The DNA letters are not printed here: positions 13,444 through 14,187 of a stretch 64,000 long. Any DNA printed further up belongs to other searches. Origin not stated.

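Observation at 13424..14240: GTGA-chained three-ORF cassette: signal-peptide ORF / four-Cys beta-rich ORF / 2-TM mini-protein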

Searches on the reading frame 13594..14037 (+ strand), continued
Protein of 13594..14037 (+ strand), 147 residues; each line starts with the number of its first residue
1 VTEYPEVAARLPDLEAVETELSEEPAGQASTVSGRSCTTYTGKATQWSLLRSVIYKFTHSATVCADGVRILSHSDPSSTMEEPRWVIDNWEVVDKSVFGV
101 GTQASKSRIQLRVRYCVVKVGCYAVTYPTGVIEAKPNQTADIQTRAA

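Call 46: find_related_loci(query=P0120, collection=viral_contigs, flank=6000)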
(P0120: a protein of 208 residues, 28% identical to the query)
Query P0120 (208 aa) in viral_contigs; peptide patterns used: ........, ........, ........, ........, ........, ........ (x = any residue, [..] = any of these).
4 stretches matched a pattern; 1 encode a relative of the query (tblastn E <= 1e-3); 1 distinct loci.
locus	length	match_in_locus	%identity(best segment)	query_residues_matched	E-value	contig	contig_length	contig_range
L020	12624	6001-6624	100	1-208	6e-141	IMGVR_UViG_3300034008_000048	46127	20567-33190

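Call 48: find_related_loci(query=A4, collection=genome_contigs, flank=5000)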
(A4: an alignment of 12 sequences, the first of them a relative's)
Query A4 (201 aa) in genome_contigs; peptide patterns used: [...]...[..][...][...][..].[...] (x = any residue, [..] = any of these).
13 stretches matched a pattern; 13 encode a relative of the query (tblastn E <= 1e-3); 13 distinct loci.
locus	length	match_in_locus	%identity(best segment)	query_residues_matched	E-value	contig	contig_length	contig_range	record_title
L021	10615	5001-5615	40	2-200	9e-44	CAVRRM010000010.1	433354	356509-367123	MAG: uncultured Actinomycetota bacterium isolate MFD03066.bin.2.139 genome assembly, contig: contig_47086, whole genome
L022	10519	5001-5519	45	32-200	1e-42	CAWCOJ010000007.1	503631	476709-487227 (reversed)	MAG: uncultured Actinomycetota bacterium isolate MFD09368.bin.2.40 genome assembly, contig: contig_23204, whole genome s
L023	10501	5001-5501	41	38-200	1e-35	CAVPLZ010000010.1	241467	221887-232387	MAG: uncultured Actinomycetota bacterium isolate MFD10113.bin.3.154 genome assembly, contig: contig_22975, whole genome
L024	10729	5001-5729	30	9-200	5e-24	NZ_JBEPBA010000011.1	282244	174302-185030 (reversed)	Streptomyces sp. NPDC001137 NPDC001137_3_G5.ctg-0011, whole genome shotgun sequence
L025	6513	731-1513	29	6-199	8e-22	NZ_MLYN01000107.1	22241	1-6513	Streptomyces sp. MUSC 14, whole genome shotgun sequence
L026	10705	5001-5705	28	22-200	4e-21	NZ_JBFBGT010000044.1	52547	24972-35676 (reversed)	Streptomyces sp. NPDC089795 NPDC089795_189_F12.ctg-0044, whole genome shotgun sequence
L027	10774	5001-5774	28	5-200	8e-21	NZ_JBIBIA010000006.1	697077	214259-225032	Streptomyces sp. NPDC008086 NPDC008086_172_F4.ctg-0006, whole genome shotgun sequence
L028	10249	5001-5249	45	119-201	1e-19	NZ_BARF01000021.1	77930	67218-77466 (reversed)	Streptomyces prunicolor NBRC 13075, whole genome shotgun sequence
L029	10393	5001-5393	33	65-192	8e-20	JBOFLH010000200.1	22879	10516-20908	MAG: Nocardioides sp. isolate WFFMC_MAG_345 k139_45723_flag=1_multi=4.9861_len=22879, whole genome shotgun sequence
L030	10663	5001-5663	25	33-199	1e-17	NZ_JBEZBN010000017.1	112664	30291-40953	Streptomyces sp. NPDC044571 NPDC044571_98_G7.ctg-0017, whole genome shotgun sequence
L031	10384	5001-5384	35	74-200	1e-19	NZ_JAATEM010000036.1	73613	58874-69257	Streptomyces composti strain SBST2-5 36, whole genome shotgun sequence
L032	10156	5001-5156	44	149-200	4e-10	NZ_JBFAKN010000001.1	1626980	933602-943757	Streptomyces sp. NPDC050315 NPDC050315_48_G11.ctg-0001, whole genome shotgun sequence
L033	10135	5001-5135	36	156-200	2e-5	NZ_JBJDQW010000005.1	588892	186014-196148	Streptomyces sp. NPDC002176 NPDC002176_155_A7.ctg-0005, whole genome shotgun sequence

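Call 55: find_related_loci(query=A4, collection=viral_contigs, flank=6000)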
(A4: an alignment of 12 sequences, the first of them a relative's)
Query A4 (201 aa) in viral_contigs; peptide patterns used: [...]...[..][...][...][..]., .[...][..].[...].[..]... (x = any residue, [..] = any of these).
23 stretches matched a pattern, but none encodes a relative of the query by tblastn (E <= 1e-3).

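Call 56: find_related_loci(query=A4, collection=metagenome_contigs, flank=4000)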
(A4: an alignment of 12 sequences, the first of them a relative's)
Query A4 (201 aa) in metagenome_contigs; peptide patterns used: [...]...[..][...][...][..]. (x = any residue, [..] = any of these).
37 stretches matched a pattern; 9 encode a relative of the query (tblastn E <= 1e-3); 9 distinct loci.
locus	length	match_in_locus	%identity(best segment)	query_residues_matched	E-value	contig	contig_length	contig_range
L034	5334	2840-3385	42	20-201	6e-45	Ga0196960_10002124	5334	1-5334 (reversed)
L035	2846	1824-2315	46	36-201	2e-41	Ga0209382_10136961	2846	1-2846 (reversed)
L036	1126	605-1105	41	38-200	3e-38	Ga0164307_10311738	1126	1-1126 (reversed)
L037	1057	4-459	41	53-200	8e-33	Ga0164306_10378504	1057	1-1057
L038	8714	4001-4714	45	33-201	5e-27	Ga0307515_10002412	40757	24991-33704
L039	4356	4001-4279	48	108-200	4e-24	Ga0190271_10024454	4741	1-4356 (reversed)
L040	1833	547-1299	27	7-199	2e-20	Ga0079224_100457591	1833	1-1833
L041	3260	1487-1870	35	74-200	3e-20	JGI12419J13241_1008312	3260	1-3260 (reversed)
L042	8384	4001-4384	35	74-200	4e-20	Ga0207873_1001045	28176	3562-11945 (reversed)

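Call 58: find_encoding_contigs(protein=P0069, flank=4000, max_places=3)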
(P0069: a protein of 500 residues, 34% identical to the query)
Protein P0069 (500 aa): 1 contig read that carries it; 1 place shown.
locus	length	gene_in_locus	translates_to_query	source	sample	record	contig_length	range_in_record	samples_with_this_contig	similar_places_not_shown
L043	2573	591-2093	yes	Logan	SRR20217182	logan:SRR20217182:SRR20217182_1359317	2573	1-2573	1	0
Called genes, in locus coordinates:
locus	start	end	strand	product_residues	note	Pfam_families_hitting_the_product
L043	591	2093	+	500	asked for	-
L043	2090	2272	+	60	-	-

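Call 59: find_encoding_contigs(protein=P0097, flank=4000, max_places=3)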
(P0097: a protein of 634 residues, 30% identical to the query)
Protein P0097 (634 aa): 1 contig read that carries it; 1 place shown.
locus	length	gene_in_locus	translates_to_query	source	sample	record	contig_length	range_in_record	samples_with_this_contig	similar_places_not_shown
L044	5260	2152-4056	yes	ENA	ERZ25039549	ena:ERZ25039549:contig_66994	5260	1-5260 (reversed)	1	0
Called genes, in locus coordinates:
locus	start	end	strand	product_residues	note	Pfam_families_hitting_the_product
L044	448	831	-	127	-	-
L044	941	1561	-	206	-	-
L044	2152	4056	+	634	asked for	-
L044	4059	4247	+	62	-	-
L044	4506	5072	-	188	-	PF01872:RibD_C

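Call 61: find_encoding_contigs(protein=P0019, flank=8000, max_places=2)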
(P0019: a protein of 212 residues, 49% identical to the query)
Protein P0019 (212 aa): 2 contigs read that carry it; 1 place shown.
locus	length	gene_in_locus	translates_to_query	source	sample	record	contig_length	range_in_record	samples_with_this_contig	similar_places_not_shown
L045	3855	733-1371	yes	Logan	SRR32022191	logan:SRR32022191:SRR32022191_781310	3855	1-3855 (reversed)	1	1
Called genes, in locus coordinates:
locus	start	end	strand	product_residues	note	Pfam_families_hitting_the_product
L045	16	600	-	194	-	-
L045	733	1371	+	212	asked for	-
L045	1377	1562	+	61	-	-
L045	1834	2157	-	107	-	-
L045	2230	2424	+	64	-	-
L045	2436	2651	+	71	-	-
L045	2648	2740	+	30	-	-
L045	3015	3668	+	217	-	-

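Call 62: find_encoding_contigs(protein=P0021, flank=8000, max_places=2)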
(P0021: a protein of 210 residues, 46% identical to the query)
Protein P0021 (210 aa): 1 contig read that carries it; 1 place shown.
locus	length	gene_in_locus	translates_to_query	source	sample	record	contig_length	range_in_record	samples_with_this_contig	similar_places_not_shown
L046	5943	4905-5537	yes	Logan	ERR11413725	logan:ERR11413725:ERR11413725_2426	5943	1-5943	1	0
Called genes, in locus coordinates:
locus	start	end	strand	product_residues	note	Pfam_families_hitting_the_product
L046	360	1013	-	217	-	-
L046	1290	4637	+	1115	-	PF01619:Pro_dh, PF00171:Aldedh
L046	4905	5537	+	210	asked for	-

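Call 63: find_encoding_contigs(protein=P0023, flank=8000, max_places=2)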
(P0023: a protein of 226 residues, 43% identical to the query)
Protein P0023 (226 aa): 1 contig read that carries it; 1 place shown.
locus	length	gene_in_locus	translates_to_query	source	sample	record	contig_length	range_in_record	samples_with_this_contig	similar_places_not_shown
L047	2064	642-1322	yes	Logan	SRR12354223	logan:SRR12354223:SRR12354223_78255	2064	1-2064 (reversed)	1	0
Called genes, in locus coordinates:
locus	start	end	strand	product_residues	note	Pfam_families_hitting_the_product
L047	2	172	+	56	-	?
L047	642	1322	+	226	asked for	-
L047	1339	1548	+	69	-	-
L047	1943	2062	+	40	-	?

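Call 70: search_protein_families(library=phrogs, proteins=[L016:2219-3091:+, L016:3144-4571:+, L016:5373-5705:+, L016:9108-10046:+, L016:10810-11298:+, L016:11295-11696:+, L015:7968-8705:+, L015:8706-9239:+, L015:9623-10237:+, L015:4876-5226:+], max_evalue=0.001)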
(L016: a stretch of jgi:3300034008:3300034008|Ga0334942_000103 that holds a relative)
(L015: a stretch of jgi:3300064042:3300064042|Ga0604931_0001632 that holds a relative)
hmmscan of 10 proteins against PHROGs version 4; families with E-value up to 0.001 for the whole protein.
L016:2219-3091:+ (290 aa): 0 families

L016:3144-4571:+ (475 aa): 2 families
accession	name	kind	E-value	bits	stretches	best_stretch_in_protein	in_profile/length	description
phrog_95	-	integration and excision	1.6e-94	318.8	1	1-468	88-575/651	integrase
phrog_125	-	DNA, RNA and nucleotide metabolism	4.5e-20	73.3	1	2-196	21-189/254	DNA invertase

L016:5373-5705:+ (110 aa): 0 families

L016:9108-10046:+ (312 aa): 2 families
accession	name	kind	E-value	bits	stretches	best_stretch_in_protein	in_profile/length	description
phrog_561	-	DNA, RNA and nucleotide metabolism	1.2e-09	39.1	1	77-286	338-546/633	RecT-like ssDNA annealing protein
phrog_4171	-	DNA, RNA and nucleotide metabolism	2e-08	35.3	0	214-294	274-357/392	RecT-like ssDNA annealing protein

L016:10810-11298:+ (162 aa): 0 families

L016:11295-11696:+ (133 aa): 3 families
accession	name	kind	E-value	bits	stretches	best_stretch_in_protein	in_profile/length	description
phrog_301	-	other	3.7e-19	70.1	1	23-121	24-127/130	secreted protein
phrog_6641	-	other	1.5e-11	45.1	1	23-120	24-126/127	secreted protein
phrog_16636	-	other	3.9e-07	31.2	1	56-117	94-154/158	secreted protein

L015:7968-8705:+ (245 aa): 5 families
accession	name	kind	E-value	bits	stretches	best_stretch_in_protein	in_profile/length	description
phrog_155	-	DNA, RNA and nucleotide metabolism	4e-27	96.6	1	9-235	62-267/308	Erf-like ssDNA annealing protein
phrog_21649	-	unknown function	4.7e-09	36.9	1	10-164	37-184/351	-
phrog_2324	-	DNA, RNA and nucleotide metabolism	3.7e-08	34.2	1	10-161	6-139/193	Erf-like ssDNA annealing protein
phrog_4171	-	DNA, RNA and nucleotide metabolism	1.2e-06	29.4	1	122-237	235-358/392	RecT-like ssDNA annealing protein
phrog_34331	-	unknown function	1.1e-05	26.3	1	28-146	40-152/239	-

L015:8706-9239:+ (177 aa): 1 family
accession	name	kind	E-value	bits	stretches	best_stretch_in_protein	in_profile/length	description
phrog_19000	-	unknown function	0.00016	23.3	1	15-63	10-55/59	-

L015:9623-10237:+ (204 aa): 0 families

L015:4876-5226:+ (116 aa): 0 families

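Call 73: predict_structure(alignment_id=A6)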
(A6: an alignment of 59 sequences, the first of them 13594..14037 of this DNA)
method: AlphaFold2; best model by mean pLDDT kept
length: 147 residues; sequences in the alignment: 59
mean_pLDDT: 90.1   pTM: 0.81
mean pLDDT of the five models: 90.1, 90.1, 88.4, 88.2, 87.4
residues with pLDDT >= 90: 99; 70-90: 40; 50-70: 8; < 50: 0
segments of 3 or more residues with pLDDT < 50: none
pLDDT, mean of each block of 10 residues (from residue 1): 75 80 67 87 93 94 97 97 90 98 98 92 94 97 93
secondary structure, 60 per line:
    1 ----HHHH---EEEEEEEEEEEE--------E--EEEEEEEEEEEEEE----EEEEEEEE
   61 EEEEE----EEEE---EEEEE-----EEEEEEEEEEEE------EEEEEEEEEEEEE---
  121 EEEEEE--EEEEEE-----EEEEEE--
elements in order: H5-8 E12-23 E35-48 E53-65 E70-73 E77-81 E87-98 E105-117 E121-126 E129-134 E140-145

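Call 75: fold_search(model_id=the predicted structure, library=pdb)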
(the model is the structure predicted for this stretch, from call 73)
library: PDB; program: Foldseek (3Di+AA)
matches with E <= 10: 637; with E <= 0.001: 0
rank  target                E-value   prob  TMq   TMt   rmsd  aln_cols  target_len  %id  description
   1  7px8_A                9.0e-02  0.41  0.25  0.07  14.0       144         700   13  CryoEM structure of mammalian acylaminoacyl-peptidase (released 2022-05-25)
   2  9gou_A                1.0e-01  0.23  0.25  0.07  17.6       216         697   10  Cryo-EM structure of acylaminoacyl-peptidase in complex with dichlorvos (released 2025-10-22)
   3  7qun_B                1.4e-01  0.28  0.24  0.07  14.6       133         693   15  CryoEM structure of mammalian AAP in complex with Meropenem (released 2022-11-16)
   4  2bo9_B                1.6e-01  0.14  0.21  0.16  18.0       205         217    8  Human carboxypeptidase A4 in complex with human latexin. (released 2005-04-15)
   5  5u9o_D                1.9e-01  0.77  0.25  0.25   8.2        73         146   15  Cocrystal structure of the intermembrane space region of the plastid division proteins PARC6 and PDV1 (released 2017-12-20)
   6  7qun_A                2.2e-01  0.25  0.25  0.07  13.8       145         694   16  CryoEM structure of mammalian AAP in complex with Meropenem (released 2022-11-16)
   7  5u9o_H                2.8e-01  0.60  0.24  0.25   7.9        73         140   16  Cocrystal structure of the intermembrane space region of the plastid division proteins PARC6 and PDV1 (released 2017-12-20)
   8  8vwp_A                3.1e-01  0.11  0.19  0.09  22.8       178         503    8  Langya Virus attachment (G) glycoprotein with K85L/L86K mutation (released 2024-05-01)
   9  8f8q_G                3.5e-01  0.08  0.17  0.10  12.8       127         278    9  Cryo-EM structure of the CapZ-capped barbed end of F-actin (released 2023-06-07)
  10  8ow1_PP               4.3e-01  0.07  0.19  0.13  25.1       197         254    4  Cryo-EM structure of the yeast Inner kinetochore bound to a CENP-A nucleosome. (released 2023-08-09)
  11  5wd6_B                4.5e-01  0.33  0.23  0.19   4.9        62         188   11  bovine salivary protein form 30b (released 2018-07-11)
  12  7ds6_A                5.0e-01  0.16  0.25  0.17   6.7       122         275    4  Crystal structure of actin capping protein in complex with twinflin-1/CD2AP CPI chimera peptide (TWN-CDC) (released 2021-03-03)
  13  7qoo_P                5.0e-01  0.08  0.23  0.17  22.1       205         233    6  Structure of the human inner kinetochore CCAN complex (released 2022-06-08)
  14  6noi_B                5.3e-01  0.13  0.24  0.19   8.9       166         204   13  Crystal structure of Tsn15 in apo form (released 2019-10-23)
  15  2yn3_A                5.6e-01  0.06  0.17  0.10  24.9       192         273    9  Structural insight into the giant calcium-binding adhesin SiiE: implications for the adhesion of Salmonella enterica t (released 2013-04-03)
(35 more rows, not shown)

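Call 76: search_solved_structures(query=P0097, max_evalue=1)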
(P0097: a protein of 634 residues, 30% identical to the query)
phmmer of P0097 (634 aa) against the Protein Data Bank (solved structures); distinct sequences matched with E-value up to 1: 0.

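Call 79: find_related_loci(query=A7, collection=viral_contigs, flank=6000)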
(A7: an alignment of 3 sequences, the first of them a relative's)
Query A7 (203 aa) in viral_contigs; peptide patterns used: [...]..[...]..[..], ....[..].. (x = any residue, [..] = any of these).
63 stretches matched a pattern; 1 encode a relative of the query (tblastn E <= 1e-3); 1 distinct loci.
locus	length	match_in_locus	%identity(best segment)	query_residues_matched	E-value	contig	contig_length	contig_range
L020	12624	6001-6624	51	1-203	5e-66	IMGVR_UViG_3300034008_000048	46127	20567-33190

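Call 88: search_protein_families(library=ncbifam, proteins=[L012:5350-5682:+], max_evalue=0.01)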
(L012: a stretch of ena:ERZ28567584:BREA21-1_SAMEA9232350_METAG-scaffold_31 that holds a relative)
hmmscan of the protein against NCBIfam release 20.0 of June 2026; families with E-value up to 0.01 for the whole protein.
L012:5350-5682:+ (110 aa): 0 families

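Call 94: search_dna_similar(query=P0117, collection=plasmids, mode=protein, max_evalue=0.1, max_rows=20)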
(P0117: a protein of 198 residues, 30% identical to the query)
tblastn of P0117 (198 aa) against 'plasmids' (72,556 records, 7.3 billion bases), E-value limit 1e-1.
No match.

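Call 95: search_dna_similar(query=P0117, collection=phages, mode=protein, max_evalue=0.1, max_rows=20)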
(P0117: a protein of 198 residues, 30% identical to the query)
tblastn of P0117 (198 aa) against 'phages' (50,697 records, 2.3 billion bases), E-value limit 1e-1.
No match.
